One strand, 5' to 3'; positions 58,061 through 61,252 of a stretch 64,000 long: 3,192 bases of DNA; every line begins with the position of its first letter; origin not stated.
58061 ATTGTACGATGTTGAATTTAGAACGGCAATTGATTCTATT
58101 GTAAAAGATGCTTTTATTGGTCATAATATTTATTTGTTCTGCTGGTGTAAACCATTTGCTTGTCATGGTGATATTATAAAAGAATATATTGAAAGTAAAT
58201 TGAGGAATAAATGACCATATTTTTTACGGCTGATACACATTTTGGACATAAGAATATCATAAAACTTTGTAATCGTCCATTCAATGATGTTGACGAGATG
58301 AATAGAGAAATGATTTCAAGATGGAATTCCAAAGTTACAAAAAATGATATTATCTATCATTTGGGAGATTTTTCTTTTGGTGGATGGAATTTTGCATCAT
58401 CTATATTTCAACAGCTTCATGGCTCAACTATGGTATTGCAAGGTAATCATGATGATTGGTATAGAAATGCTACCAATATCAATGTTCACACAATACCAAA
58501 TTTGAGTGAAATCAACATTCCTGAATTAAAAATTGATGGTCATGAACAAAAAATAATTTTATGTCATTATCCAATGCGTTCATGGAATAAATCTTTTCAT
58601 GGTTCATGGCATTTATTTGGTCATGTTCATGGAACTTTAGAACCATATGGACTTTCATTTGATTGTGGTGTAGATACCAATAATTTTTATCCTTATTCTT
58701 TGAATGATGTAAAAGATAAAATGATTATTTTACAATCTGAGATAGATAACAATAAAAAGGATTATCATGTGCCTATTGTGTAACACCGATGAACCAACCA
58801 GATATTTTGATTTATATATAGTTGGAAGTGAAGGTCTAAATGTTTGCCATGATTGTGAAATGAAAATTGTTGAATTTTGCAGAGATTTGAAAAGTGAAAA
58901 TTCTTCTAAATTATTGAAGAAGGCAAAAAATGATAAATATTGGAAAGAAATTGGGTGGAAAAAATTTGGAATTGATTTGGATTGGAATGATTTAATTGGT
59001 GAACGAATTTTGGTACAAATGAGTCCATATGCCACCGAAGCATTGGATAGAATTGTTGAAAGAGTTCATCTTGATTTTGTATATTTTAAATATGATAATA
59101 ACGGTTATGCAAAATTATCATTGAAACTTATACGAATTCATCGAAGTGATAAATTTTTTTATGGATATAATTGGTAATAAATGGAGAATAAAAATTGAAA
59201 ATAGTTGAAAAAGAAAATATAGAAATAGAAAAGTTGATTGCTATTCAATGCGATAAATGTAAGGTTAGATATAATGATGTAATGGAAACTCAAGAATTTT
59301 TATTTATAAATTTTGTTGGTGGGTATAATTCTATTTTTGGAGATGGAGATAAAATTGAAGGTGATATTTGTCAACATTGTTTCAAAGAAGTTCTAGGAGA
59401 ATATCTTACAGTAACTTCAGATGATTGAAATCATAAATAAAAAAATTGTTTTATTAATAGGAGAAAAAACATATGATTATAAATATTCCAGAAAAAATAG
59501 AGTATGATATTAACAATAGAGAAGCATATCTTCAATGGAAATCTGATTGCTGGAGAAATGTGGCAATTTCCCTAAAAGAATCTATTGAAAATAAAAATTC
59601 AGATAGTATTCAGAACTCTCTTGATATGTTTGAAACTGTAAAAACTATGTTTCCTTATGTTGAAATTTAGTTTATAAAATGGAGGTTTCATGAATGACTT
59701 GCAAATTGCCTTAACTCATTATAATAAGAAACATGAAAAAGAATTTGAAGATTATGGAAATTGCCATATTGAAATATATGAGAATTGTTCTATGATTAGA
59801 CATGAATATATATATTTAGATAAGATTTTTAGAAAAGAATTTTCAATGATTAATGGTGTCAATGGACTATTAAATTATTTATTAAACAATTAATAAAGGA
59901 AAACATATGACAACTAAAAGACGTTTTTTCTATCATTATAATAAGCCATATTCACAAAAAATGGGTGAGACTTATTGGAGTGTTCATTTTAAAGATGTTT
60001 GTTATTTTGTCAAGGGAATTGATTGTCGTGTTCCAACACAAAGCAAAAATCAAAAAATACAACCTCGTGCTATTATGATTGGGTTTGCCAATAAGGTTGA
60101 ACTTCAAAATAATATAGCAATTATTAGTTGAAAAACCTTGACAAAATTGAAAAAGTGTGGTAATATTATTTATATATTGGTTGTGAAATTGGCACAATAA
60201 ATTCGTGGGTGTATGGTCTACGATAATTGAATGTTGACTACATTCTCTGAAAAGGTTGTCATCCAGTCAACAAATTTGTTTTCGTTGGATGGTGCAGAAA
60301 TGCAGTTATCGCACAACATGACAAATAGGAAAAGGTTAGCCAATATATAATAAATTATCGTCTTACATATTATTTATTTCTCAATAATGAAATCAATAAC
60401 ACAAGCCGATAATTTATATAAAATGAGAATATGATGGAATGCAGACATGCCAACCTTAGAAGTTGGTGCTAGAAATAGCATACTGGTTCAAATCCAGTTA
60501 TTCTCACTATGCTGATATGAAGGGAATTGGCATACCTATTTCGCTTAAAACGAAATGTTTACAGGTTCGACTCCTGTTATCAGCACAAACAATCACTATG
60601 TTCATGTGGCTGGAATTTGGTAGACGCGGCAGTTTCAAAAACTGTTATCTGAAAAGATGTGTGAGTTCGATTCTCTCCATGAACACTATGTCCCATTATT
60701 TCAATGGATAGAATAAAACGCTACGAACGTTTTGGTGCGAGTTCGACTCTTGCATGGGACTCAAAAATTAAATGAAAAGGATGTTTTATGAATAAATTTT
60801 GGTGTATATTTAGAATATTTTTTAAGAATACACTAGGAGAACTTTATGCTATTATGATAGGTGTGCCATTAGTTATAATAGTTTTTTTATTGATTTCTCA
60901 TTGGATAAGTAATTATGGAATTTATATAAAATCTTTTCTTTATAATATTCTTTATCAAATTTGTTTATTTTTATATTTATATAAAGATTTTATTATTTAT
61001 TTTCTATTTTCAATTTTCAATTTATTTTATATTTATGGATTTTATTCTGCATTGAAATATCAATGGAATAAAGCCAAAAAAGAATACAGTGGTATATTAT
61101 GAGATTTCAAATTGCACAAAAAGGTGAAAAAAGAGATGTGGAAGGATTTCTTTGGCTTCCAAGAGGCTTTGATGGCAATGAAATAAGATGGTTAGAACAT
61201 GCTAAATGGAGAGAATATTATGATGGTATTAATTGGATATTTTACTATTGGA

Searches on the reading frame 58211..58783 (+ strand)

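Call 31: search_protein_families(library=phrogs, proteins=[window:58211-58783:+], max_evalue=0.0001)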
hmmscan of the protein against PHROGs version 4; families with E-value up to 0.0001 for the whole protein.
window:58211-58783:+ (190 aa): 2 families
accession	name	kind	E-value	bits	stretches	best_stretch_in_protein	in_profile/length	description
phrog_547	-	other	8.8e-50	170.1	1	1-172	29-200/245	phosphoesterase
phrog_30537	-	unknown function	4.8e-11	43.9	1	17-70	2-54/87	-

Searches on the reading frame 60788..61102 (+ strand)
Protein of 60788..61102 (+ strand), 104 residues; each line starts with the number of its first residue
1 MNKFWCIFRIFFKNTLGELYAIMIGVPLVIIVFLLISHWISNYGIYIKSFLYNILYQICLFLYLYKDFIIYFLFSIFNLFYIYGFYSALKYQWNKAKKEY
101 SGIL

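Call 36: find_encoding_contigs(protein=window:60788-61102:+, flank=10000, max_places=3)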
Protein window:60788-61102:+ (104 aa): 12 contigs read that carry it; 3 places shown.
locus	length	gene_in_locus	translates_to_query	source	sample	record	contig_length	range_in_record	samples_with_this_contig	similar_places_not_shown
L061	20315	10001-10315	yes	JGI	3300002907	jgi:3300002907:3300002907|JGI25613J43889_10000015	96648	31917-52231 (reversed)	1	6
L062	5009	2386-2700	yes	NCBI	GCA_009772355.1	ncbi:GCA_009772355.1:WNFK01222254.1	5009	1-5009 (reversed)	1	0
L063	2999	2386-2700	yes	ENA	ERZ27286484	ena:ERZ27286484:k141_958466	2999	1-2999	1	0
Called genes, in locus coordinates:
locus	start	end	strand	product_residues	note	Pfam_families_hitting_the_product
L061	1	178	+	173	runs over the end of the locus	-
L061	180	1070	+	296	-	PF10127:RlaP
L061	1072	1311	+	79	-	-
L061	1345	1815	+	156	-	-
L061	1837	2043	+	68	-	-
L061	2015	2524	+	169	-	-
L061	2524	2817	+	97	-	-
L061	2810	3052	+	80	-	-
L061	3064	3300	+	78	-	-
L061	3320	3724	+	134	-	-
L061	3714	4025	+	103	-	-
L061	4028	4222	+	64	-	-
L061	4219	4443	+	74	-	-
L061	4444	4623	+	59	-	-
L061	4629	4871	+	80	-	-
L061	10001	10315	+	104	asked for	-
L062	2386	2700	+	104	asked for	-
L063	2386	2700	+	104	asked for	-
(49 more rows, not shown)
